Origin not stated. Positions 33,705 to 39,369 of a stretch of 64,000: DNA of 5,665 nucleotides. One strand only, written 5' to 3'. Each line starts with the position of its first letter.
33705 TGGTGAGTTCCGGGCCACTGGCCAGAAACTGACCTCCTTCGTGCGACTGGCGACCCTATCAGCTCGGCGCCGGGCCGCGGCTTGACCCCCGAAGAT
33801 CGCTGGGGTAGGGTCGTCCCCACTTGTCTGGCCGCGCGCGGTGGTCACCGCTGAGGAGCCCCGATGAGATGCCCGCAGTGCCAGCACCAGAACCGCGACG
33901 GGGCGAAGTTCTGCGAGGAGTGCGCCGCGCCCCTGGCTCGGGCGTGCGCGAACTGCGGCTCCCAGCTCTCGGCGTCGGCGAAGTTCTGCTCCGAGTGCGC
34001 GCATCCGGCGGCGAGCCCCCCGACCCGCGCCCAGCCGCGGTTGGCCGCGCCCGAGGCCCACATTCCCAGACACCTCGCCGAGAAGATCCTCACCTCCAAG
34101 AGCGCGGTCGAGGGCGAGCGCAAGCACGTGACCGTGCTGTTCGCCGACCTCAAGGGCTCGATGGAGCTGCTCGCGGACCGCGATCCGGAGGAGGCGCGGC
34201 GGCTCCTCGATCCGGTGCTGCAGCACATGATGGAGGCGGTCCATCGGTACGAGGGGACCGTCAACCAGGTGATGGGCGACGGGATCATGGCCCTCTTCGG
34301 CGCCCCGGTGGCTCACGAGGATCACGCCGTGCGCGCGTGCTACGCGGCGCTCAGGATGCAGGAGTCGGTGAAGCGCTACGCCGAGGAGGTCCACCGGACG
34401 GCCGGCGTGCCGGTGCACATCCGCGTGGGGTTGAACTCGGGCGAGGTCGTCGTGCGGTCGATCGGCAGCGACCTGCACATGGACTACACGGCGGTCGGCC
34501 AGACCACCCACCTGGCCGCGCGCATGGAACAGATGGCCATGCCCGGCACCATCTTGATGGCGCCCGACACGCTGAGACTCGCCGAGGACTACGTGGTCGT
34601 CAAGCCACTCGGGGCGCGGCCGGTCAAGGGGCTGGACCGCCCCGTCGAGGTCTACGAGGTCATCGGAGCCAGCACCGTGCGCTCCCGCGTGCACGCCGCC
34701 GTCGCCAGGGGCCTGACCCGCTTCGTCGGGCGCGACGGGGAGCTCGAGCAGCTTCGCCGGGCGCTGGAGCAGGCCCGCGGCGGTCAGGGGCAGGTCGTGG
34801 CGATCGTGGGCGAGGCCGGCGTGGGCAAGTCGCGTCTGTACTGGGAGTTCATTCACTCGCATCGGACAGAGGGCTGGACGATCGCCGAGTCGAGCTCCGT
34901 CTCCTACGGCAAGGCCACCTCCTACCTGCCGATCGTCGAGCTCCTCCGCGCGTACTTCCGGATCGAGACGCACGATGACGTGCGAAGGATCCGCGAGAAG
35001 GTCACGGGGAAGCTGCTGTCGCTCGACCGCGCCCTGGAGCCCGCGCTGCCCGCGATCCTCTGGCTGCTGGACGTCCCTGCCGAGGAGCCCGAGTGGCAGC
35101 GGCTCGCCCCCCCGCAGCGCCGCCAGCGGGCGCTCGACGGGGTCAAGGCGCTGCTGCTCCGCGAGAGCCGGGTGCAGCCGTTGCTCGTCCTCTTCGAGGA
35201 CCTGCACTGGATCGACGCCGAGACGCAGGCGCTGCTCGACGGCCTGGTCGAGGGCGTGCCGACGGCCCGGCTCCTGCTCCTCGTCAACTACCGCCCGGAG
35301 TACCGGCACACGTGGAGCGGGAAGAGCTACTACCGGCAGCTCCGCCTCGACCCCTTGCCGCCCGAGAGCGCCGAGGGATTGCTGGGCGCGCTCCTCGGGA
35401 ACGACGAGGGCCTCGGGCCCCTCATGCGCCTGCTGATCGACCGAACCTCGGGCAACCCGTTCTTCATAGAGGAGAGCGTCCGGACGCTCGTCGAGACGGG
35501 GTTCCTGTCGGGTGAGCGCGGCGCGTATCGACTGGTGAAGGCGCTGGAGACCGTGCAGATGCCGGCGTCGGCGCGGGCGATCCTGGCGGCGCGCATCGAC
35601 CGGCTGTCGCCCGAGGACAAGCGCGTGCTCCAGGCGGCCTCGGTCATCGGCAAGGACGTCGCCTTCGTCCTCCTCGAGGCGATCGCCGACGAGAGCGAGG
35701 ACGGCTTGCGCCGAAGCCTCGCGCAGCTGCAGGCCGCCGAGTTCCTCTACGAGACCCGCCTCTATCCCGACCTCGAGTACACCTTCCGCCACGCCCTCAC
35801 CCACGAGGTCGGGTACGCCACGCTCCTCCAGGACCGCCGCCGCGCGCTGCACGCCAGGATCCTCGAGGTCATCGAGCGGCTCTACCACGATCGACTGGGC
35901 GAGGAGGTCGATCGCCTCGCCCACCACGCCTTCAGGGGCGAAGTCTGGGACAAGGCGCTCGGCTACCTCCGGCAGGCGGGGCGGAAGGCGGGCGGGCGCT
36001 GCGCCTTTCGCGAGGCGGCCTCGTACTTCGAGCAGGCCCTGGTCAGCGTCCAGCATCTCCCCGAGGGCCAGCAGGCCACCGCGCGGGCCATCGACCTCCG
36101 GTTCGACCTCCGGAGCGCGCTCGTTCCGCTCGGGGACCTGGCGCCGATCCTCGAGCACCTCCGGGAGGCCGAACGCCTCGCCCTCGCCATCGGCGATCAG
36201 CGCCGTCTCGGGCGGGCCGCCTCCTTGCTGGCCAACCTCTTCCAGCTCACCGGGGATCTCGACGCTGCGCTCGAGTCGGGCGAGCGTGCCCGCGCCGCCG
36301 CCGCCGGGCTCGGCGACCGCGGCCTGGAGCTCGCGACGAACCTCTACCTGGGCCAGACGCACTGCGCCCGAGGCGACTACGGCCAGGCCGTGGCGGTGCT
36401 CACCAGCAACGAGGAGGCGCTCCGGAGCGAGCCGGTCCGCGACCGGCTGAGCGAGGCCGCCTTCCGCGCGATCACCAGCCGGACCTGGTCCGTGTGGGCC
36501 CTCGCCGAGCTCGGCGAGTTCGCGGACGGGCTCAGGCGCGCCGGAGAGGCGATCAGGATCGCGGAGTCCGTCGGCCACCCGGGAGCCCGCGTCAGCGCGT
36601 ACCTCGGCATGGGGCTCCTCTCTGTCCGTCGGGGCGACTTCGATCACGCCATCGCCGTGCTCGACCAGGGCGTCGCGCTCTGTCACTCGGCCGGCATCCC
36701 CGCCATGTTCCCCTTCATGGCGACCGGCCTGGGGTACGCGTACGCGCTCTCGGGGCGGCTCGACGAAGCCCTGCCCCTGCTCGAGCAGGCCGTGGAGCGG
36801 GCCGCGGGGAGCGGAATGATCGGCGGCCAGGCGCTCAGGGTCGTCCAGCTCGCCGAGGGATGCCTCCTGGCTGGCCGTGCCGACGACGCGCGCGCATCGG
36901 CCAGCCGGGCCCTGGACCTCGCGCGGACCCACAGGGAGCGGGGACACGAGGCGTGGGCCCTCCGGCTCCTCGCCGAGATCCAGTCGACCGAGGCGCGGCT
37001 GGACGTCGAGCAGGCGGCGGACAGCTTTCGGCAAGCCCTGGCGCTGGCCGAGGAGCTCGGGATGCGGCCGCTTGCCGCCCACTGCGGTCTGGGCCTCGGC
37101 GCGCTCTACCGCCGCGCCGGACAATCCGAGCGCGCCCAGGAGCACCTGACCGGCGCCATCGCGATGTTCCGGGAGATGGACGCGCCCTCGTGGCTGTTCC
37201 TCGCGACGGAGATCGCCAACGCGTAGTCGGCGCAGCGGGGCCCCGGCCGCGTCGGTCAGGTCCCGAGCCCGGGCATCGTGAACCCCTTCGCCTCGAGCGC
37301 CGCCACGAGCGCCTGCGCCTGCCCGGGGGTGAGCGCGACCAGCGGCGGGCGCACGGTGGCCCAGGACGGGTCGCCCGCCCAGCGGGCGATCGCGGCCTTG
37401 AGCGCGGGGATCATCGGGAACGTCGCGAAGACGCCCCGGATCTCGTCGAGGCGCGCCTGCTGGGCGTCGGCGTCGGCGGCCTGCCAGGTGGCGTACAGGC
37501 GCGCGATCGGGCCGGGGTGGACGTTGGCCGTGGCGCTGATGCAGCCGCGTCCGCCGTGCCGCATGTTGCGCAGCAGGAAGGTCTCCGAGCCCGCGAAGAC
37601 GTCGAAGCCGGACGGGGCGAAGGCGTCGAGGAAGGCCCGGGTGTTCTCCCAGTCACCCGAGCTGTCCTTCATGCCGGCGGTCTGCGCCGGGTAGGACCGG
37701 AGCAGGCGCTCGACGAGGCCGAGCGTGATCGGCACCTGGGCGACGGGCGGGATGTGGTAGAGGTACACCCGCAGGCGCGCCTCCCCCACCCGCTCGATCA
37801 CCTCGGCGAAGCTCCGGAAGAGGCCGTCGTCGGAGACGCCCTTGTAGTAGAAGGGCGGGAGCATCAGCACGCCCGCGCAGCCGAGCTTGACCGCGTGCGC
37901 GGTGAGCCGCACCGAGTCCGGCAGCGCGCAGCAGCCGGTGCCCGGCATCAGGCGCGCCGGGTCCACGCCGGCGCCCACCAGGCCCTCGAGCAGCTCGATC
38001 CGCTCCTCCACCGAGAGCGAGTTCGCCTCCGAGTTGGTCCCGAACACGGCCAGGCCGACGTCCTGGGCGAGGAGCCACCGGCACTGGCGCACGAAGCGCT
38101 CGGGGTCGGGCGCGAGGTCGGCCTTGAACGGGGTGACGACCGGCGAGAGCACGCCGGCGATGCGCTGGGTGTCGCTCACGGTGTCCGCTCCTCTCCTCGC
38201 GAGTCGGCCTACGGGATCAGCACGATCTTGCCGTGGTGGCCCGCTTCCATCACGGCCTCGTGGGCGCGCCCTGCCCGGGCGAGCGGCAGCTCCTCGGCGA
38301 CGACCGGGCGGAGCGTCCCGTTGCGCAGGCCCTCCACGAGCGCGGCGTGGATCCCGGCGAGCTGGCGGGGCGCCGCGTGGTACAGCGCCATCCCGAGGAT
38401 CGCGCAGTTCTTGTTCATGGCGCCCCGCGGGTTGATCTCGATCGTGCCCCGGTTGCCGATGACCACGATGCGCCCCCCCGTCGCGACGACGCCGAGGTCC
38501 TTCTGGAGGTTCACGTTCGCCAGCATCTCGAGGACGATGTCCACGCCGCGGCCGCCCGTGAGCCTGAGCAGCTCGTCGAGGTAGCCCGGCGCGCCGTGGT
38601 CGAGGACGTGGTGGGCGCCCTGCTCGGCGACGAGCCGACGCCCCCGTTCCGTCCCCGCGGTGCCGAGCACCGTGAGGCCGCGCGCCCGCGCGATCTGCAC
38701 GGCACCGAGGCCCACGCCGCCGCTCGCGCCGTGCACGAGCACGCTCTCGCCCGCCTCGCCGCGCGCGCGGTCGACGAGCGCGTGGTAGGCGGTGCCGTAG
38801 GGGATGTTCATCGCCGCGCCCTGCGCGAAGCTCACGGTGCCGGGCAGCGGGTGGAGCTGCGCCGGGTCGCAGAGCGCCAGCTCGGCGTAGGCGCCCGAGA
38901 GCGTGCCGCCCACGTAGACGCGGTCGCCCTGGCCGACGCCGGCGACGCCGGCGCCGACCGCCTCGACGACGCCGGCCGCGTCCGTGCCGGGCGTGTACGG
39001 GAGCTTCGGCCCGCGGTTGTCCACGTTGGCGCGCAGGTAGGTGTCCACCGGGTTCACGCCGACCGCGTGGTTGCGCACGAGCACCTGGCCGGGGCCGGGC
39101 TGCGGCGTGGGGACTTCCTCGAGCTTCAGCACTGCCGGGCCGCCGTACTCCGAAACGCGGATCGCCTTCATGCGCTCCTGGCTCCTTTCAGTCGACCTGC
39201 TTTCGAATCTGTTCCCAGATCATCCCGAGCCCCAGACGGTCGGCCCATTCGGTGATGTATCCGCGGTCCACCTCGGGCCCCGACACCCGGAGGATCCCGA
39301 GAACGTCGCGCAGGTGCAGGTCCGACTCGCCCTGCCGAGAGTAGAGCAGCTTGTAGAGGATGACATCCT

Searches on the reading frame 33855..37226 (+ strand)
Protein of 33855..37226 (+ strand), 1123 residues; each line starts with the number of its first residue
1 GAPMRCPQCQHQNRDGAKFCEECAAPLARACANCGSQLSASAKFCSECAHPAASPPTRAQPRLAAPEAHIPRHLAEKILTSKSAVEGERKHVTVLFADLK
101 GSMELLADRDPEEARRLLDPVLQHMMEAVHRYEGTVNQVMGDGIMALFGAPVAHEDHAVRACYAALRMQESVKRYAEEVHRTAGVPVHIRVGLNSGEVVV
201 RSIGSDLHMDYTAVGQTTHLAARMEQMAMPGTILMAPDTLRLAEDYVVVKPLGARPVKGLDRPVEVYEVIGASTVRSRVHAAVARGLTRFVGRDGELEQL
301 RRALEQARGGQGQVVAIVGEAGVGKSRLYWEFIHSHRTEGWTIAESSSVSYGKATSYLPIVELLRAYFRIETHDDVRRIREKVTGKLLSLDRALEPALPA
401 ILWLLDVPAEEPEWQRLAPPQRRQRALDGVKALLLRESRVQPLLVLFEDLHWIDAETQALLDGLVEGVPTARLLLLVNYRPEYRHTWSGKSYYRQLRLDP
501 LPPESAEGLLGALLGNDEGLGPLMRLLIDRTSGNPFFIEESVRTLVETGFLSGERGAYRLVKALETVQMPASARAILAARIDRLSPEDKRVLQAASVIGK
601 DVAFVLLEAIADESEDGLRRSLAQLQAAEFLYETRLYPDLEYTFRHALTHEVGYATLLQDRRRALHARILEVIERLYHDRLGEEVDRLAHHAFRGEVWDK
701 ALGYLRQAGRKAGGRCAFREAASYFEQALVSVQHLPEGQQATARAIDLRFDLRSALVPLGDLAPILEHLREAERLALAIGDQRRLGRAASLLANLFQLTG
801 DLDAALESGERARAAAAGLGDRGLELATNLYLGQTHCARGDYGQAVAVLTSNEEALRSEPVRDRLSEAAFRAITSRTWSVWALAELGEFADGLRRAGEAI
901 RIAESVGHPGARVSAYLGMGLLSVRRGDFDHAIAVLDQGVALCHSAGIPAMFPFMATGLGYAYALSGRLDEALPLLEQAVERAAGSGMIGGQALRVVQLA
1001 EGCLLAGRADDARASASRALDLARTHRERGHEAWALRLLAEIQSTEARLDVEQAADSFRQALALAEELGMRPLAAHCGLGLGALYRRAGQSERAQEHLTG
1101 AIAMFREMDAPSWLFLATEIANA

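Call 68: search_protein_families(library=pfam, proteins=[window:33855-37226:+], max_evalue=0.00001)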
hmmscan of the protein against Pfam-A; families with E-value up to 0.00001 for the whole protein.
window:33855-37226:+ (1123 aa): 9 families
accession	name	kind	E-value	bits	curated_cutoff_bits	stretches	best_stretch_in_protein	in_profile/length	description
PF13191.12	AAA_16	-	2.4e-24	87.1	32.6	1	289-475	1-166/167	AAA ATPase domain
PF00211.25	Guanylate_cyc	-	2.6e-22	79.8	21.9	1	89-267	6-179/183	Adenylate and Guanylate cyclase catalytic domain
PF13424.12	TPR_12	-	5e-20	71.9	30.1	0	787-849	4-68/77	Tetratricopeptide repeat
PF17874.7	TPR_MalT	-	1.2e-13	51.6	45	1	999-1113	46-159/336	MalT-like TPR region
PF13240.11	Zn_Ribbon_1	-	4.3e-11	42.7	25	1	6-27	2-23/23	zinc-ribbon domain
PF12773.13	DZR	-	7.8e-11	42.4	27.3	1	6-48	1-44/45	Double zinc ribbon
PF07719.23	TPR_2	-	1.6e-08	34.4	27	0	959-982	7-30/34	Tetratricopeptide repeat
PF13176.12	TPR_7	-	1.6e-07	31.3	27.9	0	959-982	5-30/36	Tetratricopeptide repeat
PF00515.34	TPR_1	-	2.1e-06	27.7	27.8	0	958-982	6-30/34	Tetratricopeptide repeat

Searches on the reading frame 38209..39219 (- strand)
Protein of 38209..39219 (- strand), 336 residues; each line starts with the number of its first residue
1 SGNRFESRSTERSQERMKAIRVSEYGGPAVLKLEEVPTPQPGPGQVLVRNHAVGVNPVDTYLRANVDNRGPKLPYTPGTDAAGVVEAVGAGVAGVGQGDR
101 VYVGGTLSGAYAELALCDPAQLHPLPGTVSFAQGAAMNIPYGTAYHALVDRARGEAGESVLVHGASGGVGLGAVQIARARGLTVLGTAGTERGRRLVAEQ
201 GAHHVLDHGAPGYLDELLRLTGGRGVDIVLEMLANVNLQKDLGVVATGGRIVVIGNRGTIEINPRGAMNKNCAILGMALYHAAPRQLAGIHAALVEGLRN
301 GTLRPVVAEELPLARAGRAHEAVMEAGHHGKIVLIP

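Call 69: search_protein_families(library=pfam, proteins=[window:38209-39219:-], max_evalue=0.00001)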
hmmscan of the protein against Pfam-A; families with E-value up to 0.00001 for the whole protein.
window:38209-39219:- (336 aa): 3 families
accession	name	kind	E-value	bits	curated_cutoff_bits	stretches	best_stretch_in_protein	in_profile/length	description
PF00107.32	ADH_zinc_N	-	3.7e-23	82.3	31.8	1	168-281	1-116/129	Zinc-binding dehydrogenase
PF13602.12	ADH_zinc_N_2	-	6.7e-18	66.3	27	1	201-334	2-134/134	Zinc-binding dehydrogenase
PF08240.17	ADH_N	-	3.1e-16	59.9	23.5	1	42-126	1-103/104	Alcohol dehydrogenase GroES-like domain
